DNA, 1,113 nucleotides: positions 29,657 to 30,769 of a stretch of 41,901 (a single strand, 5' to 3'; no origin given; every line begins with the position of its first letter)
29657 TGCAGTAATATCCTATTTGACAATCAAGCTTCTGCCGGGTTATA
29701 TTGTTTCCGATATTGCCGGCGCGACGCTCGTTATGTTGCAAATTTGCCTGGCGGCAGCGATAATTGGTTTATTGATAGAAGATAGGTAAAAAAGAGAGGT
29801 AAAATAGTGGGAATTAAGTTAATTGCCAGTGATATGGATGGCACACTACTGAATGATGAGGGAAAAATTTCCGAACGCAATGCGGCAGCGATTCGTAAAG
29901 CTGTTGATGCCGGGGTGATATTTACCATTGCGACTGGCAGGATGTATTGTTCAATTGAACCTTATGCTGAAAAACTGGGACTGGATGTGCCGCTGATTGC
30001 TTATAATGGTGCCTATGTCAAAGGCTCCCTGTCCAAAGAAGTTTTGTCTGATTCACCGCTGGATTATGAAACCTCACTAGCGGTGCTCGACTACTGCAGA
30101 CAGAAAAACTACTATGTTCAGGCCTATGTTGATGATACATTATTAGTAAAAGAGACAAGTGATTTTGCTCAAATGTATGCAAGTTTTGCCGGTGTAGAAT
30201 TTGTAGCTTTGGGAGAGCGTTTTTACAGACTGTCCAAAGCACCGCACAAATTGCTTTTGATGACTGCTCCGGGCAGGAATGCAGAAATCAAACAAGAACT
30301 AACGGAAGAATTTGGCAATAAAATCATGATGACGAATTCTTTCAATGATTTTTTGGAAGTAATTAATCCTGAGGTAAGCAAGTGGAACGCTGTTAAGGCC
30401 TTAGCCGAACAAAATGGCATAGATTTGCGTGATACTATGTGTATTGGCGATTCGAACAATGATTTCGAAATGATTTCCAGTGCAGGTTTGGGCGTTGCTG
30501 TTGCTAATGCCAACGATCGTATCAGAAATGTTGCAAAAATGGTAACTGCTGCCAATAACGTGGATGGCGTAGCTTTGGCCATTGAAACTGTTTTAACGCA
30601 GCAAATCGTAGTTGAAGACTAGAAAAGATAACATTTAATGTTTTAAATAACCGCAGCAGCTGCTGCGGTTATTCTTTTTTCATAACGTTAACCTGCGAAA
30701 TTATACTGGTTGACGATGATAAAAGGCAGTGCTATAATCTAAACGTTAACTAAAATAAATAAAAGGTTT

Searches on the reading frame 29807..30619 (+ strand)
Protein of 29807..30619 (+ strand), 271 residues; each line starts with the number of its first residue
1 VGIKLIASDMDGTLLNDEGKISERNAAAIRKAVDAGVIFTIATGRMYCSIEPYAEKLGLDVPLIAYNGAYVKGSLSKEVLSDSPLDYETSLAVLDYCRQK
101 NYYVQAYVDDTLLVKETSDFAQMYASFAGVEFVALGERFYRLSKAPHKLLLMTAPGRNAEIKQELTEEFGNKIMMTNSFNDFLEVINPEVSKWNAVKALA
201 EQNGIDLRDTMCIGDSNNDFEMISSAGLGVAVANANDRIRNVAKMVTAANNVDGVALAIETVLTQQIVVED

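Call 41: search_protein_families(library=pfam, proteins=[window:29807-30619:+], max_evalue=1e-8)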
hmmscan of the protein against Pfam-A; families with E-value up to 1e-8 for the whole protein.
window:29807-30619:+ (271 aa): 2 families
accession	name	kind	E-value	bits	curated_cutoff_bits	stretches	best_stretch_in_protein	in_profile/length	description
PF08282.18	Hydrolase_3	-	1.1e-69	235.5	20.9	1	6-259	1-255/255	haloacid dehalogenase-like hydrolase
PF05116.19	S6PP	-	2.7e-15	57.1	20.3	1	159-252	134-224/247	Sucrose-6F-phosphate phosphohydrolase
